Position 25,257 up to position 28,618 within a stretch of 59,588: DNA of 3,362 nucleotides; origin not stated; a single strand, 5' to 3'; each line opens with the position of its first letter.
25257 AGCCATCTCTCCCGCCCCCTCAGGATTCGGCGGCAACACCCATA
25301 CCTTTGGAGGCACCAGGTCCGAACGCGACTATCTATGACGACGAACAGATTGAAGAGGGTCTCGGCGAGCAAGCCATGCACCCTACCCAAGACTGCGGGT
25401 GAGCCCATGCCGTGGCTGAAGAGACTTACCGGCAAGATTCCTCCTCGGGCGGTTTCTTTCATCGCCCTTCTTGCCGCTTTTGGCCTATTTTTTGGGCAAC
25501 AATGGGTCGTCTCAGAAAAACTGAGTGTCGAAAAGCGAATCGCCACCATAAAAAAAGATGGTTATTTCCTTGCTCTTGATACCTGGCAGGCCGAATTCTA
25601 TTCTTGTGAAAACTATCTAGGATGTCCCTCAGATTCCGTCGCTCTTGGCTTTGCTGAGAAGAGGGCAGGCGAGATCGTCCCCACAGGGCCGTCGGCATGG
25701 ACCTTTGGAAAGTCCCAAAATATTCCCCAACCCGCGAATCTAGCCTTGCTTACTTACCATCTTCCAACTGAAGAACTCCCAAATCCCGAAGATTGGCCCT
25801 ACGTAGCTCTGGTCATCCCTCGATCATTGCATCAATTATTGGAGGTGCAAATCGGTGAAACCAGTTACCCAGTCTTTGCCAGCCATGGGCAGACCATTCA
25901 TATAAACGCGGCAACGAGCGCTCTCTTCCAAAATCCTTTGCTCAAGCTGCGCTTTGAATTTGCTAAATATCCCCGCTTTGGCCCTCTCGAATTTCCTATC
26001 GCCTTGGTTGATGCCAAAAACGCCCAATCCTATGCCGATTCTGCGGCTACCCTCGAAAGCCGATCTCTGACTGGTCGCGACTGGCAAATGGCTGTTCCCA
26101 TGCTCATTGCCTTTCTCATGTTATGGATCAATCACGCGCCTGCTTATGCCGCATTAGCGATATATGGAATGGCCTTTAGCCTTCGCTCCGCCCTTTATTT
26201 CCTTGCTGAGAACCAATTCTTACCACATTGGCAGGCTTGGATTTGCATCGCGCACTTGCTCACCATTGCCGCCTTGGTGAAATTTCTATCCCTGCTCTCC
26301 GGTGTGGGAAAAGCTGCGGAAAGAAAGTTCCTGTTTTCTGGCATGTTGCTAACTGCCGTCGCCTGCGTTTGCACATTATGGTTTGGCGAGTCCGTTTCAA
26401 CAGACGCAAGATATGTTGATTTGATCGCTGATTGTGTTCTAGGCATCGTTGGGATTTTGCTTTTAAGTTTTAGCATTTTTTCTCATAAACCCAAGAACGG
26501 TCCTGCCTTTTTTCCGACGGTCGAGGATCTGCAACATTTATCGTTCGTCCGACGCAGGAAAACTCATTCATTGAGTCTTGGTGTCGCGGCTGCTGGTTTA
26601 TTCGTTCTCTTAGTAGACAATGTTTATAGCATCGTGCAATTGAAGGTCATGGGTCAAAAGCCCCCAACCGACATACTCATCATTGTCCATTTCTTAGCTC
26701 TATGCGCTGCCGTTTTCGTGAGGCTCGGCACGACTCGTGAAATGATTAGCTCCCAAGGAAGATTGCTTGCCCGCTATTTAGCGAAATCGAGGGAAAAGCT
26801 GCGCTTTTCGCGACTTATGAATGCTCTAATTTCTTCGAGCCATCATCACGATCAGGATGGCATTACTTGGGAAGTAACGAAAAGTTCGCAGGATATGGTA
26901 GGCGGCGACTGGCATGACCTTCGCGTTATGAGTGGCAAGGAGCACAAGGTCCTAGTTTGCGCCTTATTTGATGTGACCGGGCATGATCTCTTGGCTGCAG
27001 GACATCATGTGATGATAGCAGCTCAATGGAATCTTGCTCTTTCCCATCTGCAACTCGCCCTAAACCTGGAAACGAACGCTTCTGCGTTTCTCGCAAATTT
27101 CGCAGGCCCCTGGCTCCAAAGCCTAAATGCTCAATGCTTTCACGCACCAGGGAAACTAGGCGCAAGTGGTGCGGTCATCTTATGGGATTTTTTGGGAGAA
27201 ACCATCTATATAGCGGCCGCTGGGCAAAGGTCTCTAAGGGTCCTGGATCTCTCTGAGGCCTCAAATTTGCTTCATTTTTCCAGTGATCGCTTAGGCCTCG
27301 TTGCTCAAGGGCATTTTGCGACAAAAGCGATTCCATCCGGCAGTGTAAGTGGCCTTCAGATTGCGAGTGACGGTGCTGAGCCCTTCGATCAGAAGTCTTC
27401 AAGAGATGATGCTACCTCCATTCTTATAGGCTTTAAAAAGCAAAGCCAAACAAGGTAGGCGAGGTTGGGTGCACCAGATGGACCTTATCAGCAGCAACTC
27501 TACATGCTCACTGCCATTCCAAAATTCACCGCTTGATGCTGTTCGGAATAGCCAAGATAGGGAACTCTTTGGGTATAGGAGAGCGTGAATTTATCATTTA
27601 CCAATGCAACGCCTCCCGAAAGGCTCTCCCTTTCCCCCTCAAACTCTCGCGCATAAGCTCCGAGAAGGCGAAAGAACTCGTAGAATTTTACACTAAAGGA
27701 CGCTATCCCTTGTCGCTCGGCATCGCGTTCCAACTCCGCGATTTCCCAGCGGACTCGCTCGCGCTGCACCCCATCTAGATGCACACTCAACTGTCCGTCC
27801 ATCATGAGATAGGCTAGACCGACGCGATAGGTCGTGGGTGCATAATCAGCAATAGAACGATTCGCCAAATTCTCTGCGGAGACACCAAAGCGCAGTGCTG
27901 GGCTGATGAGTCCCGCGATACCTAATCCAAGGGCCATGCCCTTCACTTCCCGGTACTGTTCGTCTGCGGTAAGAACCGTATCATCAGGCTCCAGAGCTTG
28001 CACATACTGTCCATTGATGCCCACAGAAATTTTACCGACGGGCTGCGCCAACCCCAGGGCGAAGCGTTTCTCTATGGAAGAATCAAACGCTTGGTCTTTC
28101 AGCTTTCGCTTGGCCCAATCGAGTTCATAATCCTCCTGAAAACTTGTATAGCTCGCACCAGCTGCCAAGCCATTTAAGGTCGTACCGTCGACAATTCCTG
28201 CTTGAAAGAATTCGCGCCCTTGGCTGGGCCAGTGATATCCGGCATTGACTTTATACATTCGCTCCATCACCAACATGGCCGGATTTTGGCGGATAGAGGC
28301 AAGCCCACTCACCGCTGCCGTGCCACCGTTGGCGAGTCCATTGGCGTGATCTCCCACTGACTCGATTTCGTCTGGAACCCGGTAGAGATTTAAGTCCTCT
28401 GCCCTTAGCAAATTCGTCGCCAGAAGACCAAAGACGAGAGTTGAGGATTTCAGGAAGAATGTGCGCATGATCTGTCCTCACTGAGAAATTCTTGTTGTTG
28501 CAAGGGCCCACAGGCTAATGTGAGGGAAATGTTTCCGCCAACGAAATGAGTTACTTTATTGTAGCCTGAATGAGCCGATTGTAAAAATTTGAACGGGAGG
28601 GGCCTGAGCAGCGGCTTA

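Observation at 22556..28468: Envelope cluster of LRR lipoprotein, expanded trypsin-like lipoprotein, 7TM-receptor SpoIIE phosphatase and OM barrel: candidate undescribed surface-sensing system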

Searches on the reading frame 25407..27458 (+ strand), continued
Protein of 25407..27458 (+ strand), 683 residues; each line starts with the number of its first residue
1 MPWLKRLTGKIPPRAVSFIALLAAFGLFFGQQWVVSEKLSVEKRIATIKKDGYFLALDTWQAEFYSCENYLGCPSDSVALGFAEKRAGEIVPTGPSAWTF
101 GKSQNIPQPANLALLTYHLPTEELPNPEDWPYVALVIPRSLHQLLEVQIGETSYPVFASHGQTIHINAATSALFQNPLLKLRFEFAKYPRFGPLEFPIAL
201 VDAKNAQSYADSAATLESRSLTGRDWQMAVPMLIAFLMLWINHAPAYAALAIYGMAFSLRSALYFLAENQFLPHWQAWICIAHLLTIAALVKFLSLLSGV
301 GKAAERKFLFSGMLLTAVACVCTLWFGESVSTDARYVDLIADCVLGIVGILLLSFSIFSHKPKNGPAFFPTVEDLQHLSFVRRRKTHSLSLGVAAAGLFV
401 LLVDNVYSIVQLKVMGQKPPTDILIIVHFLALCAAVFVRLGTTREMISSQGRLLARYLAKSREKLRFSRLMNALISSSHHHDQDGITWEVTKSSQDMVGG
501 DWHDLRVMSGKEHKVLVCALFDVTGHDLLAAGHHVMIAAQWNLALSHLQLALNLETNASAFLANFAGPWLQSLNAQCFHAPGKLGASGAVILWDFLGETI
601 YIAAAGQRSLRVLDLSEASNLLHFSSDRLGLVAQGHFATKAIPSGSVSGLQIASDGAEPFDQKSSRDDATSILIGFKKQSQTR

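Call 92: find_encoding_contigs(protein=P0005, flank=6000, max_places=3)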
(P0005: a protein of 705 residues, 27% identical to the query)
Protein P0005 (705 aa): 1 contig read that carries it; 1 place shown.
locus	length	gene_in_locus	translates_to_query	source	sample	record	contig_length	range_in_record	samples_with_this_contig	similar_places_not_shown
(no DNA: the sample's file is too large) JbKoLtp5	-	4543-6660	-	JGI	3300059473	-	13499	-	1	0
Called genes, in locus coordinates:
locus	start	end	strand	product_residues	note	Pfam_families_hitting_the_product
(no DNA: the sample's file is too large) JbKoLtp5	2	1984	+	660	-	?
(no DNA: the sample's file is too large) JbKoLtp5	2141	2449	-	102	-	-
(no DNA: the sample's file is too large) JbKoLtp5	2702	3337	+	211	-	PF13701:DDE_Tnp_1_4 (weak)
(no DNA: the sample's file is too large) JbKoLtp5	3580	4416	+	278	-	-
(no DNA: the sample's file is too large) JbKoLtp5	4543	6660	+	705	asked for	PF07228:SpoIIE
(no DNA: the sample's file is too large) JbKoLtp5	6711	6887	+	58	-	-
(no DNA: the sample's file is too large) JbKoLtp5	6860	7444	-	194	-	PF12917:YfbR-like, PF13023:HD_3, PF01966:HD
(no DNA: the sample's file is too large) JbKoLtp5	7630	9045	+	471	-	PF00905:Transpeptidase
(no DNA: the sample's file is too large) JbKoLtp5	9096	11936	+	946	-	PF00176:SNF2-rel_dom, PF04851:ResIII, PF00270:DEAD (weak), PF00271:Helicase_C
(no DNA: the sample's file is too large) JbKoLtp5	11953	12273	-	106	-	PF13443:HTH_26 (weak), PF13560:HTH_31 (weak), PF01381:HTH_3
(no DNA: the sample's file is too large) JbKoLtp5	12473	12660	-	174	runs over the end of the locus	-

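Call 94: search_solved_structures(query=A1, max_evalue=1, show_alignments=1)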
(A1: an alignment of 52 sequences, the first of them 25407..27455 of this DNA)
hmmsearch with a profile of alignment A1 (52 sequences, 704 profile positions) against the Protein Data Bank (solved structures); distinct sequences matched with E-value up to 1: 19.
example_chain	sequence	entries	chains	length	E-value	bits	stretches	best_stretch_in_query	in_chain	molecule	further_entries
3es2_A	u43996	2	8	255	2.7e-17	65.2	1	444-696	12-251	Probable two-component response regulator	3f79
3eq2_A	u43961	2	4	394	7.6e-17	63.7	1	443-696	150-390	Probable two-component response regulator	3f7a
3ke6_A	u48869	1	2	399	1.3e-15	59.7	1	481-643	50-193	Protein Rv1364c/MT1410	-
3t91_A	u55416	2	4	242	6.9e-12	47.3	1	557-701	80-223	Stage II sporulation protein E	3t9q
5mqh_A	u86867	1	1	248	7.4e-12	47.3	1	557-701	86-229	Serine phosphatase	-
5ucg_A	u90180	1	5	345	2.1e-11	45.8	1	561-700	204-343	Stage II sporulation protein E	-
6k4e_A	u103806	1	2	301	8.5e-10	40.4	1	434-697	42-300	Putative serine phosphatase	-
3w40_A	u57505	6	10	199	1.1e-05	26.9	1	532-643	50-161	Phosphoserine phosphatase RsbX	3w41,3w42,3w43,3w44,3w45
3pu9_A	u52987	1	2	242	1.3e-05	26.6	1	552-700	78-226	Protein serine/threonine phosphatase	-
7zc6_A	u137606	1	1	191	0.19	12.9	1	240-384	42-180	RnfA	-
9l0o_C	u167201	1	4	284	0.38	11.8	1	273-363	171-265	Phospholipid phosphatase 1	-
9l0u_A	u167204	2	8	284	0.4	11.8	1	278-363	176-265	Phospholipid phosphatase 1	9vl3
6ryo_A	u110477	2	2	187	0.45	11.6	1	205-310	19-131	Lipoprotein signal peptidase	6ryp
9l0i_A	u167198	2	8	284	0.65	11.1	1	278-363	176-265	Phospholipid phosphatase 1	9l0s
4x5m_A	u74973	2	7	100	0.74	10.9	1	271-354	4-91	Uncharacterized protein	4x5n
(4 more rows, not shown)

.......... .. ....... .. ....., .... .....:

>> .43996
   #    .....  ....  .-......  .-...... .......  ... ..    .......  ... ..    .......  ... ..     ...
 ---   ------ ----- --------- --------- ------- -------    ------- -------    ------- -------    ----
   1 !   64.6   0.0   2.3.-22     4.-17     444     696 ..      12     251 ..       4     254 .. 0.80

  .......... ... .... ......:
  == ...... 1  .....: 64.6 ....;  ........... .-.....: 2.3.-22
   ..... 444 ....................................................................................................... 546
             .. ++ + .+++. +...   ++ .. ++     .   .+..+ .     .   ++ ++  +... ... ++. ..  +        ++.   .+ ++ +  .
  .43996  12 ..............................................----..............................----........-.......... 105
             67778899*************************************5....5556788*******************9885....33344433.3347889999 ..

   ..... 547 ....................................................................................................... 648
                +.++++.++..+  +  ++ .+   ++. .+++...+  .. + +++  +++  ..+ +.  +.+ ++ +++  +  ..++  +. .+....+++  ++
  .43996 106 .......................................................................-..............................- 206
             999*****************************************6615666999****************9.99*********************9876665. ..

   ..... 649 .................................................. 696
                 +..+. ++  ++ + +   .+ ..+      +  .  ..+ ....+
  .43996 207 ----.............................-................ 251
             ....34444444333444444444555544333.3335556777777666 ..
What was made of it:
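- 25407..27458 (+): REC, a transmembrane PP2C/SpoIIE phosphatase (683 aa). TM0 at residues 13-38 (nt 25443-25520). Beta-rich ectodomain at about 39-202 (nt 25521-26012), with the conserved Cys67/Cys73 pair and an FGP motif. Seven TM helices at 203-459 (nt 26013-26783), with conserved polar residues Asp338, Asp342, Asn405 and Lys418. PP2C domain at 480-676 (nt 26844-27434), with Asp501, Asp504, Asp522, Asp655, Asp667 and Asp668. Family profile against PDB PP2C chains at 2.7e-17 (call 94).
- On SpoIIE / PP2C (PPM) phosphatase: The family profile hits the RssB PP2C domain, Rv1364c, SpoIIE, SiaA and RsbX in the PDB at 2.7e-17 to 1e-5 (call 94).
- The family profile hits RssB, Rv1364c-RsbU, SpoIIE and SiaA in the PDB at 2.7e-17 to 8.5e-10 (call 94).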

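Call 97: search_protein_families(library=padloc, proteins=[window:25407-27458:+], max_evalue=0.1)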
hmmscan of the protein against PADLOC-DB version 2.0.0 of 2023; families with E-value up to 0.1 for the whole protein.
window:25407-27458:+ (683 aa): 0 families

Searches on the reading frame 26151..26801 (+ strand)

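Call 14: search_protein_families(library=pfam, proteins=[window:26151-26801:+], max_evalue=10)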
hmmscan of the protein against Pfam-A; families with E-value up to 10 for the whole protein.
window:26151-26801:+ (217 aa): 4 families
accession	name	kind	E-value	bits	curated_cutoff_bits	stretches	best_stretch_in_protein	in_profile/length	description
PF06743.20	FAST_1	-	0.045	14.1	27.4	1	103-133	4-34/72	FAST kinase-like protein, subdomain 1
PF01036.24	Bac_rhodopsin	-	0.094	12.6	24.6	1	5-106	9-90/224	Bacteriorhodopsin-like protein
PF19639.4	DUF6142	-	0.26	11.9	27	1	57-109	46-97/103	Family of unknown function (DUF6142)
PF15854.10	GPR15L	-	3.2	8.5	27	0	98-119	8-29/77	G-protein coupled receptor ligand 15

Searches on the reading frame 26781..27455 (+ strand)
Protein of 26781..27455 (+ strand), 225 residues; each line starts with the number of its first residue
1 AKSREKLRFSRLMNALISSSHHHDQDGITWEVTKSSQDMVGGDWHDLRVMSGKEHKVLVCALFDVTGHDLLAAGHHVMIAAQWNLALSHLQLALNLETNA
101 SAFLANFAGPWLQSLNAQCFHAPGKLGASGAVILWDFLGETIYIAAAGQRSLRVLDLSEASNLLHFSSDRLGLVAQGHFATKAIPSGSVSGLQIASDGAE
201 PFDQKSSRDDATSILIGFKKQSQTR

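Call 14: search_protein_families(library=pfam, proteins=[window:26781-27455:+], max_evalue=10)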
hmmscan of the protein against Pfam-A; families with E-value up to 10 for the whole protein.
window:26781-27455:+ (225 aa): 1 family
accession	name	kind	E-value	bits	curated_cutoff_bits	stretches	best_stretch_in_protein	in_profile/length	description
PF07228.17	SpoIIE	-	0.041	14.3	25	1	59-198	6-132/192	Stage II sporulation protein E (SpoIIE)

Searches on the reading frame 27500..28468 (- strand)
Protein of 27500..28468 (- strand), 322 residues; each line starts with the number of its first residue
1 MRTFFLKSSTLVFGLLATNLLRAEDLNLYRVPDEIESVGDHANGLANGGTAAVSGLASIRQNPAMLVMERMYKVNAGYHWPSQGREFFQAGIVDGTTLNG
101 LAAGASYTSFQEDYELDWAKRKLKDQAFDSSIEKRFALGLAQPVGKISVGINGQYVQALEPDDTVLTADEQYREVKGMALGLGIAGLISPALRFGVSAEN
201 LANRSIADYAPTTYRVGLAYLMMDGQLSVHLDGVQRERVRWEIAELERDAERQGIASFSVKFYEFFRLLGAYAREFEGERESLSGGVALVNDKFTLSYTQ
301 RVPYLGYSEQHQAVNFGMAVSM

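Call 3: search_protein_families(library=pfam, proteins=[window:27500-28468:-], max_evalue=1)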
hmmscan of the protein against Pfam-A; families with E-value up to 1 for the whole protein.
window:27500-28468:- (322 aa): 3 families
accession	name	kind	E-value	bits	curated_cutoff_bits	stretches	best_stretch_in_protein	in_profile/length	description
PF13729.12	TraF_2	-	0.03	14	25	1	162-210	180-227/264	F plasmid transfer operon, TraF, protein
PF13557.12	Phenol_MetA_deg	-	0.06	13.8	22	1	122-198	147-221/242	Putative MetA-pathway of phenol degradation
PF10616.14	DUF2471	-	0.18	12.5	25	0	286-320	52-86/110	Protein of unknown function (DUF2471)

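Call 4: search_protein_families(library=ncbifam, proteins=[window:27500-28468:-], max_evalue=1)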
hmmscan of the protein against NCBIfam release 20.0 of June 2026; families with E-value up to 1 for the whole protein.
window:27500-28468:- (322 aa): 1 family
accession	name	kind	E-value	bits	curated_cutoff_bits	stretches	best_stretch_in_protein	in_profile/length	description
NF033709.1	PorV_fam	subfamily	0.0021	17.7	90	1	41-234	14-221/326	PorV/PorQ family protein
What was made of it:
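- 27500..28468 (-): Probable outer-membrane beta-barrel protein (322 aa) convergent on REC. It is a neighbour and not a conserved member of the module. Only weak OM-barrel family hits: PorV/PorQ 0.002, TraF_2 0.03, Phenol_MetA_deg 0.06 (calls 3, 4).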

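Call 93: search_solved_structures(query=window:27503-28468:-, max_evalue=10, show_alignments=1)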
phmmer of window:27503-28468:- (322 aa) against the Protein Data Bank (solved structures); distinct sequences matched with E-value up to 10: 5.
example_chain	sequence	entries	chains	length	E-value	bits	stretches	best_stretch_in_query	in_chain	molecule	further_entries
6acf_A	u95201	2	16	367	0.27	13.6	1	142-262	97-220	Leucine dehydrogenase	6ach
8v4v_B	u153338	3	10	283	0.94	11.8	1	183-252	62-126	Phosphosugar-binding transcriptional regulator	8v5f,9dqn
8txl_A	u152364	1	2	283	0.97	11.8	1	183-252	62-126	Phosphosugar-binding transcriptional regulator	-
3iq1_A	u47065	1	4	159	1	11.7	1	68-89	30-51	DPS family protein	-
8tx9_A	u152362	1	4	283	1.4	11.2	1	183-252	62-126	MurR/RpiR family transcriptional regulator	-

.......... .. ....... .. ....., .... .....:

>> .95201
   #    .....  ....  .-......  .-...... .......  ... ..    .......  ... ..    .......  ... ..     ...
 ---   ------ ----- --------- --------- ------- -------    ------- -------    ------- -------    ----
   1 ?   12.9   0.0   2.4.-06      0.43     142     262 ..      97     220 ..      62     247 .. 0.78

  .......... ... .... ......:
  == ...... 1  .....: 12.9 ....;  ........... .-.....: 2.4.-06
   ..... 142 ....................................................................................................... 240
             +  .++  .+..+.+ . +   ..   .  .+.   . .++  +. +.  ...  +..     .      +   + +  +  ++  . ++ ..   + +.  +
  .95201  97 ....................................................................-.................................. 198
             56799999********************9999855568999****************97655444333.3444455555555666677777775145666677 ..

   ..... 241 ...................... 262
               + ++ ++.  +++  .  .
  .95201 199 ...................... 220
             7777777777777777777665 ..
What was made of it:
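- On Outer-membrane beta-barrel (PorV/PorQ, FadL-like): No PDB sequence hit (call 93).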

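Call 97: search_protein_families(library=padloc, proteins=[window:27500-28468:-], max_evalue=0.1)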
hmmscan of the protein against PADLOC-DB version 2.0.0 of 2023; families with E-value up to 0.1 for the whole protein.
window:27500-28468:- (322 aa): 0 families
